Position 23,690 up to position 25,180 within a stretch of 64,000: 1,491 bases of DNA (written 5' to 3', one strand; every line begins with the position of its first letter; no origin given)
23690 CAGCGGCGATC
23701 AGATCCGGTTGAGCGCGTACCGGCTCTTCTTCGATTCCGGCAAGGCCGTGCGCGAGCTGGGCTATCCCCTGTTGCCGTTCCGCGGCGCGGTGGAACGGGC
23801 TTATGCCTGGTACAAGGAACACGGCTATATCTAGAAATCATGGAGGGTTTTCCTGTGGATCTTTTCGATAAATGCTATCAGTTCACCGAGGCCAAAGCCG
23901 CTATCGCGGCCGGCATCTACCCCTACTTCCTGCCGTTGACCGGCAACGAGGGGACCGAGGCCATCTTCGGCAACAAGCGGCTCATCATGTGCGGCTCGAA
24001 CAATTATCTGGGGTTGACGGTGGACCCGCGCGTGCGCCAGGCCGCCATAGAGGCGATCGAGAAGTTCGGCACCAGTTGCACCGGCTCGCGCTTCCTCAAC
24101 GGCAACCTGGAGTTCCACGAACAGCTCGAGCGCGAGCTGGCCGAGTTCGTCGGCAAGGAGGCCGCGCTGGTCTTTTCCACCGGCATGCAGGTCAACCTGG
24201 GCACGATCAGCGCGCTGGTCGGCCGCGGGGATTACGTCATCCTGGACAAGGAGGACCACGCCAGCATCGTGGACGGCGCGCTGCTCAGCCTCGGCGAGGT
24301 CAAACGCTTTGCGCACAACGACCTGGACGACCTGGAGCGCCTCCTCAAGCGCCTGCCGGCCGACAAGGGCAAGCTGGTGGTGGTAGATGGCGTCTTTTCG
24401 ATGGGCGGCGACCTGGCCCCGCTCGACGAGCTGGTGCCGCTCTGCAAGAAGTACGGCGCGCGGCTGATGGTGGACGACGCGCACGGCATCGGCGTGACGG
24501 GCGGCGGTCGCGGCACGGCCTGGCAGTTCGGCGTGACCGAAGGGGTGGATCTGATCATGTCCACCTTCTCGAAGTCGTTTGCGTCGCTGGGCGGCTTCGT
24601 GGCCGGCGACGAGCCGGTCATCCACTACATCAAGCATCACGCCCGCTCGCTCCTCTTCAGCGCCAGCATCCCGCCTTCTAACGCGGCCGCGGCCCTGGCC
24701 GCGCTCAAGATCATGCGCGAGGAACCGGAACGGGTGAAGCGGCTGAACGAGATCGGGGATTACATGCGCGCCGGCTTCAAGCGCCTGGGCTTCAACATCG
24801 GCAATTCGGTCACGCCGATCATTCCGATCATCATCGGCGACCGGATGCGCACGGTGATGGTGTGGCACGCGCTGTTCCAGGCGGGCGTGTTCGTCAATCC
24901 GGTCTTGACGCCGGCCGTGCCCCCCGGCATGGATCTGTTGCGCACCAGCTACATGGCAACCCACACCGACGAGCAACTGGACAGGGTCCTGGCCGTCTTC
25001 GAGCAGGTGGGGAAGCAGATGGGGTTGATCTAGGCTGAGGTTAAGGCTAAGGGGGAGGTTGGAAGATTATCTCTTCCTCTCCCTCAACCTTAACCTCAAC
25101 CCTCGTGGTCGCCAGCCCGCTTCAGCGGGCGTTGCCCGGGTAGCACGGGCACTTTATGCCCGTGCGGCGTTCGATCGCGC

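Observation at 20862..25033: Four-gene sphingolipid-type biosynthesis operon (KDSR homolog, N-acyltransferase, NAD-epimerase-type reductase, SPT-like alpha-oxoamine synthase)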

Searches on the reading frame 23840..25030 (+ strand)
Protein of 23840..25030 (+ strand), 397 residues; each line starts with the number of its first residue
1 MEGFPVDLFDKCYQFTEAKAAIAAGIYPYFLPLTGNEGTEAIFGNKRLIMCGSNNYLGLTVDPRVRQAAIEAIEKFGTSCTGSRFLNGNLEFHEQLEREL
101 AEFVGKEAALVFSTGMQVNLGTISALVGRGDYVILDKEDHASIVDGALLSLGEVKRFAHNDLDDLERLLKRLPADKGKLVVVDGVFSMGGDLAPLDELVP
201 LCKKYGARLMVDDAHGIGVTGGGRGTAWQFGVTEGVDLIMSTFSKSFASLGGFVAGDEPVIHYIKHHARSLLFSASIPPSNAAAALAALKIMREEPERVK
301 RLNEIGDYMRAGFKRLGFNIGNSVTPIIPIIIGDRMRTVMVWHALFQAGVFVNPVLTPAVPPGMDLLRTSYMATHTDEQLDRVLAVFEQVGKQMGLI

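Call 4: search_protein_families(library=pfam, proteins=[window:23840-25030:+], max_evalue=0.01)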
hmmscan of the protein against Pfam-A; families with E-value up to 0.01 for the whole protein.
window:23840-25030:+ (397 aa): 5 families
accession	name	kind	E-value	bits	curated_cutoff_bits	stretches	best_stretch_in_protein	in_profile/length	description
PF00155.27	Aminotran_1_2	-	8.5e-57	193.4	19.7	1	52-385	7-359/361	Aminotransferase class I and II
PF01212.27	Beta_elim_lyase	-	4.9e-09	36.3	27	1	94-314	35-266/288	Beta-eliminating lyase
PF01041.23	DegT_DnrJ_EryC1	-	4e-06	26.7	19.8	1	84-224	19-157/360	DegT/DnrJ/EryC1/StrS aminotransferase family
PF00266.25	Aminotran_5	-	0.00017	21.1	21.5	1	93-218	45-181/371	Aminotransferase class-V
PF01053.26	Cys_Met_Meta_PP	-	0.00039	19.5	27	1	93-215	54-176/381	Cys/Met metabolism PLP-dependent enzyme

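Call 5: search_protein_families(library=ncbifam, proteins=[window:23840-25030:+], max_evalue=0.01)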
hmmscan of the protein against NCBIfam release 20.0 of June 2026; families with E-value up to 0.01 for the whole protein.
window:23840-25030:+ (397 aa): 38 families (the best 25 are shown)
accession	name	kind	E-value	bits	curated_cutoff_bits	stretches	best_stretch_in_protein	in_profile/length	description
NF047600.1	SerpalmtaseCFB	equivalog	1.3e-155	517.9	640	1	8-394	5-392/395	serine palmitoyltransferase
NF047599.1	SerpalmtaseBetaP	equivalog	1e-121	406.4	500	1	9-395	4-394/394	serine palmitoyltransferase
TIGR00858.1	bioF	equivalog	1.2e-114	382.9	426.45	1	37-387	12-364/365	8-amino-7-oxononanoate synthase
TIGR01825.1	gly_Cac_T_rel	subfamily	2.3e-109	365.6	535.4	1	32-397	19-385/385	BioF/Kbl family PLP-dependent acyltransferase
NF047603.1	SerpalmtaseAlphaP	equivalog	1.1e-105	353.6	670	1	36-397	35-399/399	serine palmitoyltransferase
NF005394.0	PRK06939.1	equivalog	4.5e-102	341.8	460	1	24-397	19-397/397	glycine C-acetyltransferase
TIGR01822.1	2am3keto_CoA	equivalog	3.1e-83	279.9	493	1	44-397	37-393/393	glycine C-acetyltransferase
TIGR01821.1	5aminolev_synth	equivalog_domain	4.6e-72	243.1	338.55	1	45-396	44-399/402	5-aminolevulinate synthase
NF005526.0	PRK07179.1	equivalog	3.7e-60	203.6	428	1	48-394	56-399/407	alpha-hydroxyketone-type quorum-sensing autoinducer synthase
NF005697.0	PRK07505.1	subfamily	1.5e-42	145.6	342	1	45-393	47-401/405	hypothetical protein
NF004608.1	PRK05937.1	equivalog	1.8e-35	122.4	399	1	74-393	39-348/366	8-amino-7-oxononanoate synthase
NF006368.0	PRK08593.1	equivalog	1.3e-06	27.3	570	1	169-315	202-347/448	aspartate aminotransferase family protein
NF004627.0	PRK05968.1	subfamily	3.9e-06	26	508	1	94-290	66-256/389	hypothetical protein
NF041359.1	GntG_guanitoxin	subfamily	1e-05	24.9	230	1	95-354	42-315/343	GntG family PLP-dependent aldolase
NF041166.1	f2_encap_cargo1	exception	1.3e-05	24.6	800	1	126-217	331-427/623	family 2A encapsulin nanocompartment cargo protein cysteine desulfurase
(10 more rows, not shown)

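Call 6: search_solved_structures(query=window:23840-25030:+, max_evalue=1e-20)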
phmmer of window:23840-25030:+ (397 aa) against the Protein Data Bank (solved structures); distinct sequences matched with E-value up to 1e-20: 50.
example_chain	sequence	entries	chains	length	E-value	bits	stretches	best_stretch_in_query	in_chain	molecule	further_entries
8guh_A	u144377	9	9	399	5.8e-122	410.6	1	9-393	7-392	Serine palmitoyltransferase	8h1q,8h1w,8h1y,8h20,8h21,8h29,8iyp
3a2b_A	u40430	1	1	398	5.9e-122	410.6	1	9-393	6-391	Serine palmitoyltransferase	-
2x8u_A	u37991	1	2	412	4.8e-97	328.6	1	15-397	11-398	SERINE PALMITOYLTRANSFERASE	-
2jgt_A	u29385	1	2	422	2e-90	306.8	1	36-397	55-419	SERINE PALMITOYLTRANSFERASE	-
2jg2_A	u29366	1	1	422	2.2e-90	306.7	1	36-397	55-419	SERINE PALMITOYLTRANSFERASE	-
2w8j_A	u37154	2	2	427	2.3e-90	306.6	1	36-397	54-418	SERINE PALMITOYLTRANSFERASE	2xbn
2w8t_A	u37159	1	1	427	2.9e-90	306.3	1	36-397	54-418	SERINE PALMITOYLTRANSFERASE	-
2w8v_A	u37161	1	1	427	4e-90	305.8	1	36-397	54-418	SERINE PALMITOYLTRANSFERASE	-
2w8u_A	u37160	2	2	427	4.2e-90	305.7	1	36-397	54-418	SERINE PALMITOYLTRANSFERASE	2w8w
4bmk_A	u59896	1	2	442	1.7e-89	303.7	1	36-397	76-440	SERINE PALMITOYLTRANSFERASE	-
8s1y_A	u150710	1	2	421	5e-80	272.5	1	45-397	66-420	8-amino-7-oxononanoate synthase/2-amino-3-ketobutyrate coenzyme A ligase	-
7poa_A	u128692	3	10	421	1.3e-79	271.2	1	45-397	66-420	8-amino-7-oxononanoate synthase/2-amino-3-ketobutyrate coenzyme A ligase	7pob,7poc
7u7h_A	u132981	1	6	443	1.4e-76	261.2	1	27-391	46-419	7-keto-8-aminopelargonate synthetase-like enzyme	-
28eh_A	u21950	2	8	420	4.2e-72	246.5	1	25-392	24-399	Cysteate-C-fatty acyltransferase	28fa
3tqx_A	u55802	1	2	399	1.4e-71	244.7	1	22-397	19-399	2-amino-3-ketobutyrate coenzyme A ligase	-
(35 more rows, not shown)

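Call 31: search_solved_structures(query=window:23840-25030:+, max_evalue=1e-85, show_alignments=5)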
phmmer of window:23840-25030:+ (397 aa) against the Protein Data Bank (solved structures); distinct sequences matched with E-value up to 1e-85: 10.
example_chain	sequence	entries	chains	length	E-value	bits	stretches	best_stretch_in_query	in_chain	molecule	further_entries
8guh_A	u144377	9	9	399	5.8e-122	410.6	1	9-393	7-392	Serine palmitoyltransferase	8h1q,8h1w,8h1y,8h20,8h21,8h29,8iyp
3a2b_A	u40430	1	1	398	5.9e-122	410.6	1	9-393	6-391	Serine palmitoyltransferase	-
2x8u_A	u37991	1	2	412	4.8e-97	328.6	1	15-397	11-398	SERINE PALMITOYLTRANSFERASE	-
2jgt_A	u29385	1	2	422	2e-90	306.8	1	36-397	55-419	SERINE PALMITOYLTRANSFERASE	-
2jg2_A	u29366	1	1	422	2.2e-90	306.7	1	36-397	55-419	SERINE PALMITOYLTRANSFERASE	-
2w8j_A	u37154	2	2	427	2.3e-90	306.6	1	36-397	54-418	SERINE PALMITOYLTRANSFERASE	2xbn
2w8t_A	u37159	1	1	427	2.9e-90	306.3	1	36-397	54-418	SERINE PALMITOYLTRANSFERASE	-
2w8v_A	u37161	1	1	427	4e-90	305.8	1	36-397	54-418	SERINE PALMITOYLTRANSFERASE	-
2w8u_A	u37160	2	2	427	4.2e-90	305.7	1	36-397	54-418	SERINE PALMITOYLTRANSFERASE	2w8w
4bmk_A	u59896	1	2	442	1.7e-89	303.7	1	36-397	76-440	SERINE PALMITOYLTRANSFERASE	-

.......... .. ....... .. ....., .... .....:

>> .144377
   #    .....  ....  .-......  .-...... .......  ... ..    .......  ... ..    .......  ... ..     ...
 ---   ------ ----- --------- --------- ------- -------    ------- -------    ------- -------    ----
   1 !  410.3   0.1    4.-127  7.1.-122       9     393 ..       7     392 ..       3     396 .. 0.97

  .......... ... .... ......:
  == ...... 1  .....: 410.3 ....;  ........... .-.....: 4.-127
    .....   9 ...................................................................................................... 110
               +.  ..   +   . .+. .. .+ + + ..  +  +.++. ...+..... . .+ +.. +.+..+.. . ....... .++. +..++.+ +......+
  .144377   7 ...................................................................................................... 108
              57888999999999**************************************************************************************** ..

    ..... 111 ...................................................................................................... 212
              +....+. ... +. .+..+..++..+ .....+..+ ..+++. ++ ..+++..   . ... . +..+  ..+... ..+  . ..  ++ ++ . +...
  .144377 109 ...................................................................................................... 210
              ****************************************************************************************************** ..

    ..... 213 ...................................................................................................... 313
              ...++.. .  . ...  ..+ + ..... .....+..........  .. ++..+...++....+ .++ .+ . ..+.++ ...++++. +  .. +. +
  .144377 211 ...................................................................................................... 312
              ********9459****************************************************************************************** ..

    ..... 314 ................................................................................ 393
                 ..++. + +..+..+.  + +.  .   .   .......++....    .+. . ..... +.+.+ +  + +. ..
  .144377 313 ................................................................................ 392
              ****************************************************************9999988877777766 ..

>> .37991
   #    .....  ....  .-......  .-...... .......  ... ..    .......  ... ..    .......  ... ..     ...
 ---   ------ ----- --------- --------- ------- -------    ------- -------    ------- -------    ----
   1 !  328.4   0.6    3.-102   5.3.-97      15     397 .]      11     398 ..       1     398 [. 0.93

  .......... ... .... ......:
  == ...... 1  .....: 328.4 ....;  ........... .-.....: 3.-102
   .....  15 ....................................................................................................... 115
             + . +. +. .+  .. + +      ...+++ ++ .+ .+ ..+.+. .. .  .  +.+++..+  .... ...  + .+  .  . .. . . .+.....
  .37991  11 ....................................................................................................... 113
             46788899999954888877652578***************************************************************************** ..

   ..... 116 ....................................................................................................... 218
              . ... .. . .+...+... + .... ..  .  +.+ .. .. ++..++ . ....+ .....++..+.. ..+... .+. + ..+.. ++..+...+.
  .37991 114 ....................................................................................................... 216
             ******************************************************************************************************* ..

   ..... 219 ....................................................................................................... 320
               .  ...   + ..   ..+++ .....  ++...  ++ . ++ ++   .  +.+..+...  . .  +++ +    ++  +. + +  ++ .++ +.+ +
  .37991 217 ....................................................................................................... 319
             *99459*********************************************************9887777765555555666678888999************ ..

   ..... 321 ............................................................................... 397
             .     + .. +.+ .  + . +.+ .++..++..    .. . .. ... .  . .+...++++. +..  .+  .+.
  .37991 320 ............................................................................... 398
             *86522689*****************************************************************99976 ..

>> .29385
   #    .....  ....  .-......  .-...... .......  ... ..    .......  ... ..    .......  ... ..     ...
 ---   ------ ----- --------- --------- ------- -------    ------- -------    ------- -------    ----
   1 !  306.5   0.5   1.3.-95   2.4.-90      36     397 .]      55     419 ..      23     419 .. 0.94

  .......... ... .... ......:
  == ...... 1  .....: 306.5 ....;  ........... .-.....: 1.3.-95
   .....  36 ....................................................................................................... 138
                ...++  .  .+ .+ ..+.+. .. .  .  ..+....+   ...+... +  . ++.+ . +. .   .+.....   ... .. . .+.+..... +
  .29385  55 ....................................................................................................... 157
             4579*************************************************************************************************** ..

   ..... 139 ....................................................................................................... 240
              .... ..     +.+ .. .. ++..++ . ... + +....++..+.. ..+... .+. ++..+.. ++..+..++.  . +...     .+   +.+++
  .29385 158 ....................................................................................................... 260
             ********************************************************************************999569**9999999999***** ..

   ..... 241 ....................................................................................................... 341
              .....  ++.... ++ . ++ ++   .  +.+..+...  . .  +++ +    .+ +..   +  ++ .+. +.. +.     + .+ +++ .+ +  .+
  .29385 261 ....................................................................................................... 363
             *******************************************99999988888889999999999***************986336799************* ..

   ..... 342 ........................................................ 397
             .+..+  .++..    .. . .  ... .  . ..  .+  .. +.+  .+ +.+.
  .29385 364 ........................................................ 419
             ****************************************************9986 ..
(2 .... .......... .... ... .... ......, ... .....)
